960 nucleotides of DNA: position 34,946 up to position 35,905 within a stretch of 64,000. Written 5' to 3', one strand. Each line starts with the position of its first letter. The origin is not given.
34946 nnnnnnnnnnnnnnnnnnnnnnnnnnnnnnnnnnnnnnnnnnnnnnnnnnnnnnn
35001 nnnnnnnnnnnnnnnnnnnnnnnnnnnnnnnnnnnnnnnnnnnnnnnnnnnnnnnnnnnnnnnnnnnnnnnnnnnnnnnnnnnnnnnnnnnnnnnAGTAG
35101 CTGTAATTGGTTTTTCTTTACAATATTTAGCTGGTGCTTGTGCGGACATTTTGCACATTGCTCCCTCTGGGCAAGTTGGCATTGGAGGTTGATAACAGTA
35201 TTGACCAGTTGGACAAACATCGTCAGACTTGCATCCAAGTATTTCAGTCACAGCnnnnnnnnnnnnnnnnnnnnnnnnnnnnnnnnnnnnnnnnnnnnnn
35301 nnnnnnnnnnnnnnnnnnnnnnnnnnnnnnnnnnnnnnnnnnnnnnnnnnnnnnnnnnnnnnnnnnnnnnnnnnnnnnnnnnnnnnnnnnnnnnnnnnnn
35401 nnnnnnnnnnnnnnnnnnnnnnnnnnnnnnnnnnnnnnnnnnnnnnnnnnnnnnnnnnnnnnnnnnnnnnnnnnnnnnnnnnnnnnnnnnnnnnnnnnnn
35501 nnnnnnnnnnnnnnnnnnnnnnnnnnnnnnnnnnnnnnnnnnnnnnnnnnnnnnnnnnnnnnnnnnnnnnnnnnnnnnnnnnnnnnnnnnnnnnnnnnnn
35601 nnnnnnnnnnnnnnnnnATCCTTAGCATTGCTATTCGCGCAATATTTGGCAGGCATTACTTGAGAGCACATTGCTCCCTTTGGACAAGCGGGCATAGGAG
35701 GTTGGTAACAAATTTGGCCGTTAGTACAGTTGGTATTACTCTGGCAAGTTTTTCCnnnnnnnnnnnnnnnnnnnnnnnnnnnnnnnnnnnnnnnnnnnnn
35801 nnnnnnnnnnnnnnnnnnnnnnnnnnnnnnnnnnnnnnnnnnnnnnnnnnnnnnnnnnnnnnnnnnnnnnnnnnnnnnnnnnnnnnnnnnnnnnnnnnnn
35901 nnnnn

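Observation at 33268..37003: Cohesin-like / dockerin surface module (three genes) wedged between uvrA and uvrB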

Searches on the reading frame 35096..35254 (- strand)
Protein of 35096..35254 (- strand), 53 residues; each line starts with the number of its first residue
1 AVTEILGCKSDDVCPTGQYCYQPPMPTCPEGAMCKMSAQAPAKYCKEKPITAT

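Call 69: search_protein_families(library=pfam, proteins=[window:35096-35254:-], max_evalue=10)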
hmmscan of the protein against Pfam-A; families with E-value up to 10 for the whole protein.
seq(53 aa): 6 families
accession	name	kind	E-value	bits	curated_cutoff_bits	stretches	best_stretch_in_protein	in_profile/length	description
PF14625.12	Lustrin_cystein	-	0.0025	18.5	27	2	26-45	25-44/46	Lustrin, cysteine-rich repeated domain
PF09463.15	Opy2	-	0.061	14.1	22.1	2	24-40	10-26/35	Opy2 protein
PF04706.18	Dickkopf_N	-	0.084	13.7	25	1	8-35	2-24/51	Dickkopf N-terminal cysteine-rich region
PF11403.13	Metallothio_yeast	-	0.19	12.8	25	1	6-17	28-39/39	Yeast metallothionein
PF21364.3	EGF_FBN_1st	-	0.32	11.1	26.7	1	19-33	5-19/22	Fibrillin, first EGF domain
PF23416.1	DUF7107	-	0.9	10.4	24.6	1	8-21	29-42/48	Domain of unknown function (DUF7107)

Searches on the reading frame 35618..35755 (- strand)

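Call 69: search_protein_families(library=pfam, proteins=[window:35618-35755:-], max_evalue=10)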
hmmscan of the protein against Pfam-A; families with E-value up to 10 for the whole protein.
seq(46 aa): 4 families
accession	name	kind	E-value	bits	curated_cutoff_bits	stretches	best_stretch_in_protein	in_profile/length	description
PF15270.11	ACI44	-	0.017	15.8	27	1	3-39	5-34/65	Metallo-carboxypeptidase inhibitor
PF04706.18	Dickkopf_N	-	0.043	14.6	25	1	2-17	31-46/51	Dickkopf N-terminal cysteine-rich region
PF23416.1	DUF7107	-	0.51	11.2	24.6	1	2-17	27-42/48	Domain of unknown function (DUF7107)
PF09463.15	Opy2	-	1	10.2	22.1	1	19-35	9-25/35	Opy2 protein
